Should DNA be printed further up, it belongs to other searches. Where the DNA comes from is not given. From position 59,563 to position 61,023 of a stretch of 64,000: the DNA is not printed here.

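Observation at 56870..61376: Four NHL-repeat beta-propeller paralogs, three of them lipoproteins, with two small PSCyt1-like lipoproteins carrying a non-canonical C-x4-CH motif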

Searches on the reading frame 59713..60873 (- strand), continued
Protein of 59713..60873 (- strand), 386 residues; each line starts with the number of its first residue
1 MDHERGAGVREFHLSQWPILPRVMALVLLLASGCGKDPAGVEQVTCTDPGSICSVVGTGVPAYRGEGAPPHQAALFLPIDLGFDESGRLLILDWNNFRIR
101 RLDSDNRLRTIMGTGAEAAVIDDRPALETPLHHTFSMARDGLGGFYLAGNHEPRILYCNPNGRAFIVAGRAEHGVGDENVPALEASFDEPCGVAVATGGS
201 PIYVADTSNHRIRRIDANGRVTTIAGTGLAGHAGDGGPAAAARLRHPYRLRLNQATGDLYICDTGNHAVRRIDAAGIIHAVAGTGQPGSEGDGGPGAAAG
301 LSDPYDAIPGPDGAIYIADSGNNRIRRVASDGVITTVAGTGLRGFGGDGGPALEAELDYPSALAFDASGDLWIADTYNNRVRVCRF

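Call 47: find_encoding_contigs(protein=P0184, flank=5000, max_places=2)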
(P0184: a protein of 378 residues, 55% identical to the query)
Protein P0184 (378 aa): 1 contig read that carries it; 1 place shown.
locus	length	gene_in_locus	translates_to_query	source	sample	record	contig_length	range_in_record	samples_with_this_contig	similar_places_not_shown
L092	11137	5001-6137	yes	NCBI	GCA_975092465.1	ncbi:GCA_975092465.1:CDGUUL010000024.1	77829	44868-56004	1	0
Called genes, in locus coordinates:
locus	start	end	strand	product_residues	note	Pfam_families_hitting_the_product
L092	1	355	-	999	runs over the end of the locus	PF05359:DUF748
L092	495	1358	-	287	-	-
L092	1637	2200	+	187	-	PF07638:Sigma70_ECF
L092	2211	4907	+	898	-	PF00069:Pkinase, PF07714:PK_Tyr_Ser-Thr, PF13424:TPR_12 (weak), PF13374:TPR_10, PF13424:TPR_12, PF13432:TPR_16, PF13424:TPR_12, PF13424:TPR_12, +10 more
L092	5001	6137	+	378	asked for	PF25021:TEN_NHL, PF23500:DUF7133 (faint), PF01436:NHL (faint), PF08450:SGL (faint), PF24684:Vgb_lyase (faint), PF25021:TEN_NHL (weak)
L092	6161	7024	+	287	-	-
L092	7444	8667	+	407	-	PF25021:TEN_NHL (faint), PF01436:NHL (faint)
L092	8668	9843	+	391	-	PF25021:TEN_NHL, PF01436:NHL (weak)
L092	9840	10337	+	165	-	PF16694:Cytochrome_P460 (faint)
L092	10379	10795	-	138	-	PF14376:Haem_bd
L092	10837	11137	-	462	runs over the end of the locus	PF00890:FAD_binding_2 (weak), PF01134:GIDA (faint), PF01262:AlaDh_PNT_C (faint), PF07992:Pyr_redox_2, PF12831:FAD_oxidored, PF13738:Pyr_redox_3 (weak), PF00070:Pyr_redox, PF02852:Pyr_redox_dim, +5 more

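Call 48: find_encoding_contigs(protein=P0190, flank=5000, max_places=2)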
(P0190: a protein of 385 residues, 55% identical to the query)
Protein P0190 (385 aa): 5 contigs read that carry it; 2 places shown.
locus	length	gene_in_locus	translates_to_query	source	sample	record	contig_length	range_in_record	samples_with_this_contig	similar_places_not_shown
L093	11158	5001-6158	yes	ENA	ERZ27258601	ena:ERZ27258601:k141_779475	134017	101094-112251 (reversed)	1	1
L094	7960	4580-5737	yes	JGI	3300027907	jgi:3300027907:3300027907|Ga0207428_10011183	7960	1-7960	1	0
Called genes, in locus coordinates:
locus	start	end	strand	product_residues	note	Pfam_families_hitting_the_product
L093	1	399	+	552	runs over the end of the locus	PF16656:Pur_ac_phosph_N, PF00149:Metallophos, PF13860:FlgD_ig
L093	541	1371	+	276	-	PF13424:TPR_12 (faint), PF13428:TPR_14 (faint), PF07719:TPR_2 (faint), PF09976:TPR_21 (faint), PF00515:TPR_1 (faint), PF13414:TPR_11 (faint), PF13432:TPR_16 (weak), PF14559:TPR_19, +1 more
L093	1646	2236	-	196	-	PF00578:AhpC-TSA, PF08534:Redoxin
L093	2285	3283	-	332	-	PF02276:CytoC_RC, PF13428:TPR_14 (faint), PF13181:TPR_8 (faint), PF00515:TPR_1 (weak), PF07719:TPR_2 (weak)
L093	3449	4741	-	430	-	PF15902:Sortilin-Vps10 (faint), PF14870:PSII_BNR (faint), PF13860:FlgD_ig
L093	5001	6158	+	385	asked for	PF25021:TEN_NHL, PF01436:NHL (faint), PF23500:DUF7133 (faint), PF25021:TEN_NHL (weak)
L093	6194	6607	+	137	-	-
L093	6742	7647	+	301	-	-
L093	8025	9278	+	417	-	PF08450:SGL (faint), PF01436:NHL (faint), PF13449:Phytase-like (faint), PF25021:TEN_NHL (weak)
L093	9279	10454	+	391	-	PF06739:SBBP (faint), PF25021:TEN_NHL, PF01436:NHL (weak)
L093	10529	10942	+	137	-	PF16694:Cytochrome_P460 (weak)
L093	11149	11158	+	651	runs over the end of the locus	PF20009:GEVED (faint), PF13860:FlgD_ig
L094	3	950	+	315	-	?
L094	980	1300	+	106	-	-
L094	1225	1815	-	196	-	PF00578:AhpC-TSA, PF08534:Redoxin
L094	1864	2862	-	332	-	PF02276:CytoC_RC, PF13428:TPR_14 (faint), PF13181:TPR_8 (faint), PF00515:TPR_1 (weak), PF07719:TPR_2 (weak)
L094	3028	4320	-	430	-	PF15902:Sortilin-Vps10 (faint), PF14870:PSII_BNR (faint), PF13860:FlgD_ig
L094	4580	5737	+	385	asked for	PF25021:TEN_NHL, PF01436:NHL (faint), PF23500:DUF7133 (faint), PF25021:TEN_NHL (weak)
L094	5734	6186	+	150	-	-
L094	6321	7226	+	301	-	-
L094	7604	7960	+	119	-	?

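Call 50: search_protein_families(library=pfam, proteins=[L092:6161-7024:+, L093:6742-7647:+, L092:9840-10337:+, L093:10529-10942:+, L089:7654-8055:+], max_evalue=1)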
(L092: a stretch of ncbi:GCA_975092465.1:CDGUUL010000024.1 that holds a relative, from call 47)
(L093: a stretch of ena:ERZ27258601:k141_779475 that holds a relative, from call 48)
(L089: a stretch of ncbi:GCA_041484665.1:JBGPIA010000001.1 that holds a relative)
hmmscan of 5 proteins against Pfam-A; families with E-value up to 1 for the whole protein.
L092:6161-7024:+ (287 aa): 0 families

L093:6742-7647:+ (301 aa): 1 family
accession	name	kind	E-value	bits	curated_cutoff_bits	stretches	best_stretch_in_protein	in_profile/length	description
PF13557.12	Phenol_MetA_deg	-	5e-05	23.9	22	1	106-295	45-240/242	Putative MetA-pathway of phenol degradation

L092:9840-10337:+ (165 aa): 2 families
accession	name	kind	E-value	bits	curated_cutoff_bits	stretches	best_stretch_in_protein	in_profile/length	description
PF16694.10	Cytochrome_P460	-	9.4e-06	26.5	27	1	63-155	17-119/125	Cytochrome P460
PF14376.11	Haem_bd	-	0.11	12.9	27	1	130-155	26-51/133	Haem-binding domain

L093:10529-10942:+ (137 aa): 2 families
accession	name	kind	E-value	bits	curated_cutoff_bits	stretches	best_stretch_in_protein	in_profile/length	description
PF16694.10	Cytochrome_P460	-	6.4e-07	30.2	27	1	40-127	23-119/125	Cytochrome P460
PF13953.12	PapC_C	-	0.11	12.8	27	1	54-90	7-42/66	PapC C-terminal domain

L089:7654-8055:+ (133 aa): 1 family
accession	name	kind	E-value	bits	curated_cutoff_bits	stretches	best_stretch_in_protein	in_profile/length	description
PF01534.23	Frizzled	-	0.21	11.2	22.3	1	81-129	159-206/322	Frizzled/Smoothened family membrane region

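Call 51: list_cluster_members(proteins=[P0145, P0184, P0190, P0143, P0187])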
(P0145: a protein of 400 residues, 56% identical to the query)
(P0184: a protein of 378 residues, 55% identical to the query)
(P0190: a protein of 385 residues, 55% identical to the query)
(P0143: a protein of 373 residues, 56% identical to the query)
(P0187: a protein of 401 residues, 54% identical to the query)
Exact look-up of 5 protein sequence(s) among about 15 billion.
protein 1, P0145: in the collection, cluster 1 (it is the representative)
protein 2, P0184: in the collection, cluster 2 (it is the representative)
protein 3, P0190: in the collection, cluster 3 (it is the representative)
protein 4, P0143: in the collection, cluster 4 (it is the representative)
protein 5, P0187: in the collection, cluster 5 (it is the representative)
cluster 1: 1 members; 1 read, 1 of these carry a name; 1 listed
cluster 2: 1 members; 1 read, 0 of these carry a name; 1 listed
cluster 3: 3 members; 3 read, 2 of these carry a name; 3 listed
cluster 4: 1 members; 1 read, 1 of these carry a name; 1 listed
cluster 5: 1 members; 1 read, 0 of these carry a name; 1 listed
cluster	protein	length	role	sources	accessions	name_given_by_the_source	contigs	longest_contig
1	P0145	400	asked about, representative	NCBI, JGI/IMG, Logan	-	DNA-binding beta-propeller fold protein YncE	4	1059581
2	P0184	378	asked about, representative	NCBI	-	-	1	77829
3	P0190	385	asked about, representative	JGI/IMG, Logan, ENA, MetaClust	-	\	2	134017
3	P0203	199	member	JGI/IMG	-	DNA-binding beta-propeller fold protein YncE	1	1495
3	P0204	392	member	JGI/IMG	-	-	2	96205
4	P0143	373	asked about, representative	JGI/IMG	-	DNA-binding beta-propeller fold protein YncE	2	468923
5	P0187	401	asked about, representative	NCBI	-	-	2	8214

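Call 58: find_encoding_contigs(protein=P0143, flank=6000, max_places=2)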
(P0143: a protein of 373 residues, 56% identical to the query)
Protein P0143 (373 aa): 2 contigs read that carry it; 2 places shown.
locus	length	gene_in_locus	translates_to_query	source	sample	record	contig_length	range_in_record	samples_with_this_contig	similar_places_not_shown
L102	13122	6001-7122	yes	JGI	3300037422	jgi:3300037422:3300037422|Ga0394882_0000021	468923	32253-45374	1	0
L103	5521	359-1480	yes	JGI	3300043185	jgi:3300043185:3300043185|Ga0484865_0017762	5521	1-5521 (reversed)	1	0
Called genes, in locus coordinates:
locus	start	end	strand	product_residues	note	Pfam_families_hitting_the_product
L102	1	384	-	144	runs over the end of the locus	PF13399:LytR_C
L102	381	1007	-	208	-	PF01230:HIT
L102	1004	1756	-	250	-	PF00483:NTP_transferase, PF01128:IspD, PF12804:NTP_transf_3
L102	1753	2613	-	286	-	PF02569:Pantoate_ligase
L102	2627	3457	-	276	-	PF02548:Pantoate_transf, PF13714:PEP_mutase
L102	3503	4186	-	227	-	PF01712:dNK, PF13238:AAA_18 (faint), PF02223:Thymidylate_kin (weak)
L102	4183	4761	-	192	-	PF01288:HPPK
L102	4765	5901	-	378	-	PF00155:Aminotran_1_2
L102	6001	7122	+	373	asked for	PF23500:DUF7133 (faint), PF25021:TEN_NHL, PF01436:NHL (faint), PF08450:SGL (faint), PF24684:Vgb_lyase (faint)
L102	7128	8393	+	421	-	PF13439:Glyco_transf_4, PF13579:Glyco_trans_4_4, PF00534:Glycos_transf_1, PF13692:Glyco_trans_1_4, PF13524:Glyco_trans_1_2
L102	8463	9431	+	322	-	PF01073:3Beta_HSD, PF01370:Epimerase, PF02719:Polysacc_synt_2, PF04321:RmlD_sub_bind, PF16363:GDP_Man_Dehyd, PF07993:NAD_binding_4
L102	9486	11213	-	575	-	PF00989:PAS (faint), PF08448:PAS_4, PF13188:PAS_8 (faint), PF12860:PAS_7 (weak), PF00512:HisKA, PF02518:HATPase_c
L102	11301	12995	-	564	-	PF00118:Cpn60_TCP1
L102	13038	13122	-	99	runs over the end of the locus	PF00166:Cpn10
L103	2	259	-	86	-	?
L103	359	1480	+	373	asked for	PF23500:DUF7133 (faint), PF25021:TEN_NHL, PF01436:NHL (faint), PF08450:SGL (faint), PF24684:Vgb_lyase (faint)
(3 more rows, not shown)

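Call 61: search_solved_structures(query=window:59716-60771:-, max_evalue=0.001)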
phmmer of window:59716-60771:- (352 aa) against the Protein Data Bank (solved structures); distinct sequences matched with E-value up to 0.001: 67 (the best 60 are shown).
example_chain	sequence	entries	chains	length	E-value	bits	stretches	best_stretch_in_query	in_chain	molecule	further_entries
9ifo_A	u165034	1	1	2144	3.4e-82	279.8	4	223-341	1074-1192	Teneurin-Like Protein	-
9pt5_A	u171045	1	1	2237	3.8e-82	279.6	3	156-348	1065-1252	Teneurin-like protein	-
7djk_A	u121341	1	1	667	2e-27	99.6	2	89-294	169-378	Protein SUPPRESSOR OF QUENCHING 1, chloroplastic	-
7djj_A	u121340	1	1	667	2e-27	99.6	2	89-294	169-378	Protein SUPPRESSOR OF QUENCHING 1, chloroplastic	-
7djm_A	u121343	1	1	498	3e-27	99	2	96-294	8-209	Protein SUPPRESSOR OF QUENCHING 1, chloroplastic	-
7djl_C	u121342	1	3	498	4.1e-27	98.5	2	96-294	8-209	Protein SUPPRESSOR OF QUENCHING 1, chloroplastic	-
6g7w_A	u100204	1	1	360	2e-23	86.5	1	126-349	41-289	NHL repeat-containing protein 2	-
6gc1_A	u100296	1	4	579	2.3e-22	83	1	150-349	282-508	NHL repeat-containing protein 2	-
6d69_A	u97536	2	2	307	8.5e-19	71.2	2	151-349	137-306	NHL Repeat Region of D. melanogaster Thin | Thin, isoform D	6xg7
6i37_A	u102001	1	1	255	1.6e-15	60.4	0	265-347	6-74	nv1Pizza6-AYW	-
6i38_A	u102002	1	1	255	3.5e-15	59.3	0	266-347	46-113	nv2Pizza6-AYW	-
6i3b_A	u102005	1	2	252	4.2e-15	59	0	266-347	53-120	cPizza6-AYW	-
6f0q_A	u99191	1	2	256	4.8e-15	58.9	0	266-347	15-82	Pizza6-AYW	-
7zqg_A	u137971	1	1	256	5.5e-14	55.3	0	265-347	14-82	Pizza6-KSH-TSH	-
7zpw_A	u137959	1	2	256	7.1e-14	55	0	265-347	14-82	Pizza6-TSK-TSH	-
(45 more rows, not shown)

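Call 70: predict_structure(alignment_id=A5)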
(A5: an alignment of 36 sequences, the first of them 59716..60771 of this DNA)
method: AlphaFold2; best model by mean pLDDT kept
length: 352 residues; sequences in the alignment: 36
mean_pLDDT: 95.9   pTM: 0.93
mean pLDDT of the five models: 95.9, 95.9, 95.7, 95.7, 95.5
residues with pLDDT >= 90: 335; 70-90: 7; 50-70: 3; < 50: 7
segments of 3 or more residues with pLDDT < 50: 1-7
pLDDT, mean of each block of 10 residues (from residue 1): 50 91 97 97 98 97 98 98 94 97 97 96 97 96 93 98 98 98 98 98 99 98 98 98 98 98 98 98 99 98 98 97 99 98 98 92
secondary structure, 60 per line:
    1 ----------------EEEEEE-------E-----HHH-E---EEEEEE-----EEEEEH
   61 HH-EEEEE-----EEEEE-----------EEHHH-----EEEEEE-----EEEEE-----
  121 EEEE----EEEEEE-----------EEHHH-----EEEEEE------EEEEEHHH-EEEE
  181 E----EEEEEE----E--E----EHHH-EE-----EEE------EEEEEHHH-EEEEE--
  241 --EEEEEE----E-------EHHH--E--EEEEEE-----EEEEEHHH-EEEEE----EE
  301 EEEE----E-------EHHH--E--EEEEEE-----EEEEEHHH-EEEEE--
elements in order: E17-22 E44-49 E55-59 E64-68 E74-78 E100-105 E111-115 E121-124 E129-134 E156-161 E168-172 E177-181 E186-191 E216-218 E225-229 E234-238 E243-248 E270-275 E281-285 E290-294 E299-304 E326-331 E337-341 E346-350

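Call 72: fold_search(model_id=the predicted structure, library=pdb)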
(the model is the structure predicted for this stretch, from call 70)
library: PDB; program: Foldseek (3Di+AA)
matches with E <= 10: 1578; with E <= 0.001: 945
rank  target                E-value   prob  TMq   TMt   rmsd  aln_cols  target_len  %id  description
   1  9ifo_A                2.9e-33  1.00  0.86  0.23   2.3       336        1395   43  Structure of Teneurin-Like Protein (TLP) (released 2026-03-11)
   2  9g2f_A                1.4e-23  1.00  0.76  0.17   5.4       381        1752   23  Mouse Teneurin2 dimer variant A1B1 (released 2026-01-21)
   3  7djj                  4.0e-23  1.00  0.79  0.79   3.1       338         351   23  Structure of four truncated and mutated forms of quenching protein lumenal domains (released 2022-06-08)
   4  9g42_A                4.7e-23  1.00  0.77  0.17   4.4       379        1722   23  Mouse Teneurin2 dimer variant A0B0 (released 2026-01-21)
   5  6fb3_A                5.6e-23  1.00  0.77  0.16   5.0       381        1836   23  Teneurin 2 Partial Extracellular Domain (released 2018-03-28)
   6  7djl_C                5.9e-23  1.00  0.79  0.59   2.8       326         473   25  Structure of four truncated and mutated forms of quenching protein (released 2022-06-08)
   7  6ske_A                6.6e-23  1.00  0.78  0.17   5.0       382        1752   23  Teneurin 2 in complex with Latrophilin 2 Lec domain (released 2020-02-12)
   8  7djm                  1.1e-22  1.00  0.79  0.62   2.3       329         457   24  Structure of four truncated and mutated forms of quenching protein (released 2022-06-08)
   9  7bam_A                1.7e-22  1.00  0.75  0.15   5.7       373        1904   27  human Teneurin4 WT C2 (released 2021-12-01)
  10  8fia_A                2.5e-22  1.00  0.75  0.16   4.8       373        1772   23  The structure of fly Teneurin self assembly (released 2023-05-03)
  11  7ban_A                2.5e-22  1.00  0.74  0.15   5.7       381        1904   25  human Teneurin4 Mut C2 (released 2022-01-12)
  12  7djk                  3.0e-22  1.00  0.80  0.55   2.2       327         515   25  Structure of four truncated and mutated forms of quenching protein (released 2022-06-08)
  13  8r54_A                8.6e-22  1.00  0.74  0.14   3.9       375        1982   24  Mouse teneurin-3 non-compact subunit - A0B0 isoform (released 2024-05-08)
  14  6vhh_A                1.1e-21  1.00  0.76  0.17   4.0       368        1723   24  Human Teneurin-2 and human Latrophilin-3 binary complex (released 2020-06-03)
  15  7djl_B                3.0e-21  1.00  0.80  0.61   2.1       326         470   24  Structure of four truncated and mutated forms of quenching protein (released 2022-06-08)
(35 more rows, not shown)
